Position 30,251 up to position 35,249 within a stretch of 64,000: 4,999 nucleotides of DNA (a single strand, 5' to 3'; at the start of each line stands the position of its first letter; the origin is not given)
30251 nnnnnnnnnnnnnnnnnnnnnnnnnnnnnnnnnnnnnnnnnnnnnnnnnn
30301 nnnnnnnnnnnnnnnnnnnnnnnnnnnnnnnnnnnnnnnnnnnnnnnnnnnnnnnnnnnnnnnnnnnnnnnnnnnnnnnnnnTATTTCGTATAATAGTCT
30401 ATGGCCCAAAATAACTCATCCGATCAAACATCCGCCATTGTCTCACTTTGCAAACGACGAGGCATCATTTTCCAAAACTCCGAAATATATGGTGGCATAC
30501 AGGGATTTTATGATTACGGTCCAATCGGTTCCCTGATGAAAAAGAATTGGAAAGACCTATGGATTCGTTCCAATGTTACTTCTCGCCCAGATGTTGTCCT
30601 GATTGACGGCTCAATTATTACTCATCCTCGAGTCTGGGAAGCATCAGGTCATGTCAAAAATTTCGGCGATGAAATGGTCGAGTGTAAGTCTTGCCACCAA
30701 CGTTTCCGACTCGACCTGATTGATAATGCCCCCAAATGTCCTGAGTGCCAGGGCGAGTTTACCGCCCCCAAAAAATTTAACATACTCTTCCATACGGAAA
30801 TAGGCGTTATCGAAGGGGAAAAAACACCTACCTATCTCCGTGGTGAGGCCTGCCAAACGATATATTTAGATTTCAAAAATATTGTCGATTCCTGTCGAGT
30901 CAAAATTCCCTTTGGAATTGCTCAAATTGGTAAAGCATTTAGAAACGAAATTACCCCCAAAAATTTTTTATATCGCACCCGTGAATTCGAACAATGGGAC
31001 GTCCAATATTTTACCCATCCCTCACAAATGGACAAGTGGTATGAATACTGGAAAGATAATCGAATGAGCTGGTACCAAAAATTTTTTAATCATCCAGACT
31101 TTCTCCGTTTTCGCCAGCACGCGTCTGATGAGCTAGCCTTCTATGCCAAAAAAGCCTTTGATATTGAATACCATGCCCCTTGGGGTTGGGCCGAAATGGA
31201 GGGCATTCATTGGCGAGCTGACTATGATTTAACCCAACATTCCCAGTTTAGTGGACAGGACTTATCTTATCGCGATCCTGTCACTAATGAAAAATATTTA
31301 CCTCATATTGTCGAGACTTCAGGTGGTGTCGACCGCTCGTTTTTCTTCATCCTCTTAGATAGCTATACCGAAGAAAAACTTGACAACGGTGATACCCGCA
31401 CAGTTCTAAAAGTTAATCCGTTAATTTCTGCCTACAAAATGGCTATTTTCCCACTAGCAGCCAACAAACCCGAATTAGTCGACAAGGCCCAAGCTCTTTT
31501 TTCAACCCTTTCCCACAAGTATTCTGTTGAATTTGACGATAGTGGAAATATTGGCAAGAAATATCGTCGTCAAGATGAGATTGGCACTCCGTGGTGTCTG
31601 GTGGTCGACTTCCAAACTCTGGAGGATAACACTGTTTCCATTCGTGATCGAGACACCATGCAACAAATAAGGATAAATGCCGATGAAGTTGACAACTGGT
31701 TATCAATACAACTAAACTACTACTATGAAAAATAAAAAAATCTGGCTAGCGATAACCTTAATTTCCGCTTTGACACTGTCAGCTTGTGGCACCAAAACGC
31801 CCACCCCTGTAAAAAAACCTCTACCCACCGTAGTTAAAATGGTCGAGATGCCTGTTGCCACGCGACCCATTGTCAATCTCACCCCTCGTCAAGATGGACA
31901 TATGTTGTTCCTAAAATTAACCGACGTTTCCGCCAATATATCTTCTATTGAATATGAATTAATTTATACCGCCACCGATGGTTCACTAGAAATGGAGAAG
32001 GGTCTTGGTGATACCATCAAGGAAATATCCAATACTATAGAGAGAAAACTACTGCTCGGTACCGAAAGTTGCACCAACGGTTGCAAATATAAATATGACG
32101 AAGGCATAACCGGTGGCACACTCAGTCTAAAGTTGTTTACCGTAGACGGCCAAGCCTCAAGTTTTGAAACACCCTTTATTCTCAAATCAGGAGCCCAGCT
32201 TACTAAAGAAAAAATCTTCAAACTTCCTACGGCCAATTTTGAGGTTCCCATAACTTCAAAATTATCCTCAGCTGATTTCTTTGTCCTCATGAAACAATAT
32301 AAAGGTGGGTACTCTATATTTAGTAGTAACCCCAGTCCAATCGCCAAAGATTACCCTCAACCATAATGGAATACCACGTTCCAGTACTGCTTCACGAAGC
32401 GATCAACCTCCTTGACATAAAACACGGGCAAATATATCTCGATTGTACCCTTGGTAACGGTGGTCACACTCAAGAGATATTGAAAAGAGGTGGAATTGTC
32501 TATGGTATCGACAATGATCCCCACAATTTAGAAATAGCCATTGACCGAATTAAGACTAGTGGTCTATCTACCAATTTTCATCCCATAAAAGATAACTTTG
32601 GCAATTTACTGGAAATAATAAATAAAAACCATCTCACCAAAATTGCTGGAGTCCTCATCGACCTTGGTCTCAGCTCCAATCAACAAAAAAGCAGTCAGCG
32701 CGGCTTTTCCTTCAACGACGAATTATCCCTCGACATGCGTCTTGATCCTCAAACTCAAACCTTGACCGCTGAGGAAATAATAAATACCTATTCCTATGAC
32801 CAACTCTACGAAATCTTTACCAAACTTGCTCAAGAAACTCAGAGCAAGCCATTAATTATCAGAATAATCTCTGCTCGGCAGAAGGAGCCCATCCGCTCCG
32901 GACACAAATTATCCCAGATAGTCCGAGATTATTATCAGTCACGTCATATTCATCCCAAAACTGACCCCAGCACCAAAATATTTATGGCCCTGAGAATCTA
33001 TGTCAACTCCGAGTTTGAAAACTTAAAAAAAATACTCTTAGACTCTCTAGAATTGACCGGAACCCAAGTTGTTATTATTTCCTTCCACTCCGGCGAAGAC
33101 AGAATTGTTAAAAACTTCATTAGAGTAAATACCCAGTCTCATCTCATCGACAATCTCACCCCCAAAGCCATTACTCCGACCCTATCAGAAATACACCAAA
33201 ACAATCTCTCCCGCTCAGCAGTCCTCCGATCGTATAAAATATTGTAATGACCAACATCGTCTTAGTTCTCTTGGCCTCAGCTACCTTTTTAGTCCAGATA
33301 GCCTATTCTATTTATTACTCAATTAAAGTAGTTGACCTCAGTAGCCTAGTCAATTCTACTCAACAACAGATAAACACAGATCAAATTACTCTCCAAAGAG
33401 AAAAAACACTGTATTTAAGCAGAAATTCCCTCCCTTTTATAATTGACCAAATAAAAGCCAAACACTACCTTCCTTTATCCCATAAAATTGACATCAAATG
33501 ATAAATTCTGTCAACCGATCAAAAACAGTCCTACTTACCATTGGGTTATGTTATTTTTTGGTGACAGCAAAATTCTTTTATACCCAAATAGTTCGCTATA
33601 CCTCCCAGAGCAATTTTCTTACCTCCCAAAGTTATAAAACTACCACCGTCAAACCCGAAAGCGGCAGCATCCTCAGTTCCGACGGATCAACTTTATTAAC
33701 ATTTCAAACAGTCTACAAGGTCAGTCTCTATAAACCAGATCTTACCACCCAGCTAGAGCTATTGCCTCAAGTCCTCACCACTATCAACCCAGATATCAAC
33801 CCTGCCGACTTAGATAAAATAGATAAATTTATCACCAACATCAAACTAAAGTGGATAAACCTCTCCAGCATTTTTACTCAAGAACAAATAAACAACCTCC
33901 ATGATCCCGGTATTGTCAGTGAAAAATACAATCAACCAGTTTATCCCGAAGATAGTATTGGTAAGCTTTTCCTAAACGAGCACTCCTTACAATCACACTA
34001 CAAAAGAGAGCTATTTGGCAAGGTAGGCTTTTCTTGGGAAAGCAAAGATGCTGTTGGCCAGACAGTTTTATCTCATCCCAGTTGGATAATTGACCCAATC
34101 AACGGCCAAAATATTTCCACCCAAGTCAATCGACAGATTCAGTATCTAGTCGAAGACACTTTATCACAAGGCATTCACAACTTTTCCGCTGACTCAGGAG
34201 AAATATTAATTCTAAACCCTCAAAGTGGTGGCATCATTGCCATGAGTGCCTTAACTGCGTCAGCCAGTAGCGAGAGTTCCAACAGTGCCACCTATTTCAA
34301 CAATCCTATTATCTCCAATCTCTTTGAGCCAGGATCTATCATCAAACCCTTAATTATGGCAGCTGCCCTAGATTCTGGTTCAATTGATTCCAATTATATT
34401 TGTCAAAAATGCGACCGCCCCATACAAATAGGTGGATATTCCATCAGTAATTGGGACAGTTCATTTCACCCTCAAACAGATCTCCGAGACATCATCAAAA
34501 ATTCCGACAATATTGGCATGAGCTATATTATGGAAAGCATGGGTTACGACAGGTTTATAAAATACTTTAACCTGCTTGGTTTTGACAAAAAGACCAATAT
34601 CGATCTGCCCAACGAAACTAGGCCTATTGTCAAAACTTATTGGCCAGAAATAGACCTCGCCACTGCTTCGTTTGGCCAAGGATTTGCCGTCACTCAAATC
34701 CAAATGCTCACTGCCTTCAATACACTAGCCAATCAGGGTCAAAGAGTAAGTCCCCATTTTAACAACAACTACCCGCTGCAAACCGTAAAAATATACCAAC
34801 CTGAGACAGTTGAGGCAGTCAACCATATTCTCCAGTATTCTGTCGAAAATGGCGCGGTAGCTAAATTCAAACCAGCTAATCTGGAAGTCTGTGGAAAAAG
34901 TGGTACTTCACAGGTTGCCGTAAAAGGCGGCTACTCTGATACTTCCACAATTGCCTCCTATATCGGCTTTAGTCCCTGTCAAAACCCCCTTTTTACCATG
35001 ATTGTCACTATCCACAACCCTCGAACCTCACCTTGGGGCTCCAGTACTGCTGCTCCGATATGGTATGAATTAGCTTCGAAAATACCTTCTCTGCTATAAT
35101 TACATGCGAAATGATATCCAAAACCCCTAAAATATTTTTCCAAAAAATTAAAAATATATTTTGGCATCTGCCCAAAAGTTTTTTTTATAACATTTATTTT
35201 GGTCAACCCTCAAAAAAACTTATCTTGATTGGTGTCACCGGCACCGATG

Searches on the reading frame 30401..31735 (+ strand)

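Call 51: search_protein_families(library=pfam, max_evalue=1e-10, proteins=[window:30401-31735:+])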
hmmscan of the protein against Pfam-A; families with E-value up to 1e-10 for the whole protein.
window:30401-31735:+ (444 aa): 2 families
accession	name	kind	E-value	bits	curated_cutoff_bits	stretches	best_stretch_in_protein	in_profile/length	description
PF03129.25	HGTP_anticodon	-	2.1e-21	76.3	21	1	347-434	2-91/94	Anticodon binding domain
PF00587.30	tRNA-synt_2b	-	8.3e-11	42.7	29.3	0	141-314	8-172/179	tRNA synthetase class II core domain (G, H, P, S and T)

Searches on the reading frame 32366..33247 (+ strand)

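Call 52: search_protein_families(library=pfam, max_evalue=1e-10, proteins=[window:32366-33247:+])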
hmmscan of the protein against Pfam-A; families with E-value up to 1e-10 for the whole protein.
window:32366-33247:+ (293 aa): 1 family
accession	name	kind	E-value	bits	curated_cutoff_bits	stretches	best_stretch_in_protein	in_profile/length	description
PF01795.25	Methyltransf_5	-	9.1e-77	259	27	1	3-290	3-306/309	MraW methylase family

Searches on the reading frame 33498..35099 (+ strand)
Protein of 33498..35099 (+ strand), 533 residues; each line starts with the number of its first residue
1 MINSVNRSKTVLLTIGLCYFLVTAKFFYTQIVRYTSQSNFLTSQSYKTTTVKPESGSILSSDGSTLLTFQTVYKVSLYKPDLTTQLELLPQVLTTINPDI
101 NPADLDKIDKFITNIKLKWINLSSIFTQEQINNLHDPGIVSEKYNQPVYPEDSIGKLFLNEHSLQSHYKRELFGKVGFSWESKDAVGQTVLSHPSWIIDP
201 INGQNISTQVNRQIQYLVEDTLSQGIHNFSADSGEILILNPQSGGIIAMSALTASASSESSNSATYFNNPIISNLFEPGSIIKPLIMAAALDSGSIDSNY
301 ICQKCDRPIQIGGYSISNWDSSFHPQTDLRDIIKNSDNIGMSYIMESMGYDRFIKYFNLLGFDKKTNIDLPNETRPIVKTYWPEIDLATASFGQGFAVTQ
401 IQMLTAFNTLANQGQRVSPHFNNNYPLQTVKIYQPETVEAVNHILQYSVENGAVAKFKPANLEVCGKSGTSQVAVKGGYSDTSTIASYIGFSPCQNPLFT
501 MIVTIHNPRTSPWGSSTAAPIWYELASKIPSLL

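Call 52: search_protein_families(library=pfam, max_evalue=1e-10, proteins=[window:33498-35099:+])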
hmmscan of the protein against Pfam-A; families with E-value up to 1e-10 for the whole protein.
window:33498-35099:+ (533 aa): 1 family
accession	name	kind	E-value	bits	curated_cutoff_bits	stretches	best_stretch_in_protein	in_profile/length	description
PF00905.27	Transpeptidase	-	2.1e-54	185.2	22.1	1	236-525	3-297/299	Penicillin binding protein transpeptidase domain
